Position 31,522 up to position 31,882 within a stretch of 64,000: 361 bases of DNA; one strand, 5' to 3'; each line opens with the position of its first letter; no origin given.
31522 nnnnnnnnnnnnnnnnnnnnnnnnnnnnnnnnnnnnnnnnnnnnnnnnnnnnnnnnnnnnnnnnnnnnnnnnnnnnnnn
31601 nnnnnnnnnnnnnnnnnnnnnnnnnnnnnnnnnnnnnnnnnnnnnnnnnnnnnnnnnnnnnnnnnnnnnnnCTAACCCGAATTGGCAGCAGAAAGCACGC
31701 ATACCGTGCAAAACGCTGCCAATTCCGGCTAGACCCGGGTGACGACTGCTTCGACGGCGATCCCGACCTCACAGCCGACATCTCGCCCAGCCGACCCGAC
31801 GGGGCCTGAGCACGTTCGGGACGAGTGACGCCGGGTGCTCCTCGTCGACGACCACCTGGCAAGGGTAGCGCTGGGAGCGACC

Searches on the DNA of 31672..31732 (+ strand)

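Call 37: build_rna_model(alignment_id=A1, structure=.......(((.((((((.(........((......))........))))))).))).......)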
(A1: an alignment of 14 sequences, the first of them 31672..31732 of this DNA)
Model R1 built from alignment A1 (14 sequences, 63 columns); structure: as given.
model positions 61; base pairs 12; branch points 0; effective number of sequences 7.08; information 0.916 bits per position. Calibrated on 0.2 Mb of random sequence (short: E-values are rough).
structure used (alignment columns):
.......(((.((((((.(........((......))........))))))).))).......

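Call 38: search_with_rna_model(model_id=R1, source=window, filters=off, max_evalue=10)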
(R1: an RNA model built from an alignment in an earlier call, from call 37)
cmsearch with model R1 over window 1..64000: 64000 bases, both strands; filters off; matches with E-value up to 10: 25.
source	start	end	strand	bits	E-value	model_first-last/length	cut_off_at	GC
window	53546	53606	+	74.4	8.5e-19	1-61/61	no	0.57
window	53474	53534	+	72.7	2.6e-18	1-61/61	no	0.59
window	31672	31732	+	69.2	2.5e-17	1-61/61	no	0.54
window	47841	47902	+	65.1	3.5e-16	1-61/61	no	0.61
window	31672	31732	-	42.8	6.7e-10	1-61/61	no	0.54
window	53546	53606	-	39.2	6.6e-09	1-61/61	no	0.57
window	53474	53534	-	36.5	3.8e-08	1-61/61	no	0.59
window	47841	47902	-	32.7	4.7e-07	1-61/61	no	0.61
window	15652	15689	+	9.8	1.2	1-61/61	no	0.66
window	57590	57624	-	9.2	1.8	13-49/61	no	0.69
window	48923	48956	+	8.8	2.4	1-61/61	no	0.71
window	6888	6957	+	8.6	2.7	1-61/61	no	0.73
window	42280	42301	-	8.3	3.2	1-61/61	no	0.59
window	27654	27711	-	8.2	3.5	1-61/61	no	0.69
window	56525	56568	-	7.9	4.2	1-61/61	no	0.61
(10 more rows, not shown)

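Call 39: search_with_rna_model(model_id=R1, sources=[L001, L002, L003, L004, L005, L006, L007, L008, L009, L010, L011, L012, L013, L014, L015, L016, L017, L018, L019, L020, L021, L022, L023, L024, L025, L026, L027, L028, L029, L030, L031, L032, L033, L034, L035, L036, L037, L038, L039, L040, L041, L042, L043, L044, L045, L046, L047, L048, L049, L063, L067, L074, L085], max_evalue=1)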
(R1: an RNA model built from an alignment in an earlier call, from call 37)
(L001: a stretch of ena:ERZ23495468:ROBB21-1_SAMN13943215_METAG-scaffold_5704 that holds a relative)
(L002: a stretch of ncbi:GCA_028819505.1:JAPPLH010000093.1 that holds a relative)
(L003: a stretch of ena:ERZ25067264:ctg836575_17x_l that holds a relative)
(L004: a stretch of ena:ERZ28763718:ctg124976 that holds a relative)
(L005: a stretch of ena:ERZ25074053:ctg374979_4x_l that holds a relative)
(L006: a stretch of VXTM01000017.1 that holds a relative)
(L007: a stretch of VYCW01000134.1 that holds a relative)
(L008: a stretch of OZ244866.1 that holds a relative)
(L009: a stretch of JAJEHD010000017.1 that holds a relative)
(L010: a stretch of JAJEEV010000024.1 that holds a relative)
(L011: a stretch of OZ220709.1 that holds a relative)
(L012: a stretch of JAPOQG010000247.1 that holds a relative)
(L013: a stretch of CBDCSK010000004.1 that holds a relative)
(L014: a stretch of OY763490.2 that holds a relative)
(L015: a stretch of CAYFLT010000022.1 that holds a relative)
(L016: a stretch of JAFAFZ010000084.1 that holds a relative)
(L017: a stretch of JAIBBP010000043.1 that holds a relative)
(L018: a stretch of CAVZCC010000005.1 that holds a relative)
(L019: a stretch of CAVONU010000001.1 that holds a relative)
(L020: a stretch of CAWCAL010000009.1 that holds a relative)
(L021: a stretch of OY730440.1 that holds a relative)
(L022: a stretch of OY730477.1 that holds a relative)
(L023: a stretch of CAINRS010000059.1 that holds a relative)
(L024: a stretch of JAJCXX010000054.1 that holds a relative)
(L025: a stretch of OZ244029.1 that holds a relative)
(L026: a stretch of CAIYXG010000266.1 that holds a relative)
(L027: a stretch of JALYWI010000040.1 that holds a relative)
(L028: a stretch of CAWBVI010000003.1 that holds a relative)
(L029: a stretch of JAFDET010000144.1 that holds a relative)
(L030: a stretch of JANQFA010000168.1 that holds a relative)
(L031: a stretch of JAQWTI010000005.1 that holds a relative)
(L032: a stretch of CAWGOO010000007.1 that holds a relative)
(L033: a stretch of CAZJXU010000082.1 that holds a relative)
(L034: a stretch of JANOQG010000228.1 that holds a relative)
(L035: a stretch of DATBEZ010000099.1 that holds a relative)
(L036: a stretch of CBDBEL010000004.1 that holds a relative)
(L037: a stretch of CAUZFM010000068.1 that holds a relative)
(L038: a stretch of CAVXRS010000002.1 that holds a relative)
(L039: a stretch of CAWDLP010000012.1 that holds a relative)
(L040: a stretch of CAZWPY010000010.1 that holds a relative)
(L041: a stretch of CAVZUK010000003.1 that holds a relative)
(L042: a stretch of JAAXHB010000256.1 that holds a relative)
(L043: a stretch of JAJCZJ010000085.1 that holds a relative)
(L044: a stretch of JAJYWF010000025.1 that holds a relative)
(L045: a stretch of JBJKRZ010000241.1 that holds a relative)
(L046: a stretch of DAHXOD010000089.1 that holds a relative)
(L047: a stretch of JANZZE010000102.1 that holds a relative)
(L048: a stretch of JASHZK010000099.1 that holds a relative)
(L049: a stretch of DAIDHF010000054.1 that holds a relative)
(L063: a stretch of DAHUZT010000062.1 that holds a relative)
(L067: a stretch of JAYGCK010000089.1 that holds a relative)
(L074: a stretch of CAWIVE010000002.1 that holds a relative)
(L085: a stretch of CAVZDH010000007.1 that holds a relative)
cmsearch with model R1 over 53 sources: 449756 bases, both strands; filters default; matches with E-value up to 1: 25.
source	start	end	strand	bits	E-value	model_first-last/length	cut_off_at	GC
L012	5240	5300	+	79.9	1.8e-19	1-61/61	no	0.61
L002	7311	7371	+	74.2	6.7e-18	1-61/61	no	0.57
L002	7383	7443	+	72.9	1.6e-17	1-61/61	no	0.59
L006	5262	5322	+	72.3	2.3e-17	1-61/61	no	0.61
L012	5169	5229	+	72.1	2.7e-17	1-61/61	no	0.57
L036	5226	5286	+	71.9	3.1e-17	1-61/61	no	0.64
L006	5191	5251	+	71.8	3.1e-17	1-61/61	no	0.56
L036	5155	5215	+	66.2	1.2e-15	1-61/61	no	0.66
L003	6303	6364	+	60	6.7e-14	1-61/61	no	0.65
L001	9414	9475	+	58.1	2.2e-13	1-61/61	no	0.63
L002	1678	1739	+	58.1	2.2e-13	1-61/61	no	0.63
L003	6209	6270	+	56.9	5e-13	1-61/61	no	0.68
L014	5191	5252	+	53.6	4.3e-12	1-61/61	no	0.65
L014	5263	5324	+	53.4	4.9e-12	1-61/61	no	0.63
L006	5262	5322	-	39.2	4.7e-08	1-61/61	no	0.61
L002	7383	7443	-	38.1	9.8e-08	1-61/61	no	0.59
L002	7311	7371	-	37.7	1.3e-07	1-61/61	no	0.57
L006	5191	5251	-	36.3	3.2e-07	1-61/61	no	0.56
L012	5240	5300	-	34.1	1.3e-06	1-61/61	no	0.61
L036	5226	5286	-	30.8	1.1e-05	1-61/61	no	0.64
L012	5169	5229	-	27.3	0.0001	1-61/61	no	0.57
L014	5263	5324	-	24.9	0.00048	1-61/61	no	0.63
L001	9414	9475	-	23.3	0.0014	1-61/61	no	0.63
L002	1678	1739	-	23.3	0.0014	1-61/61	no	0.63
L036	5166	5204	-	20.5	0.0087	12-50/61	no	0.64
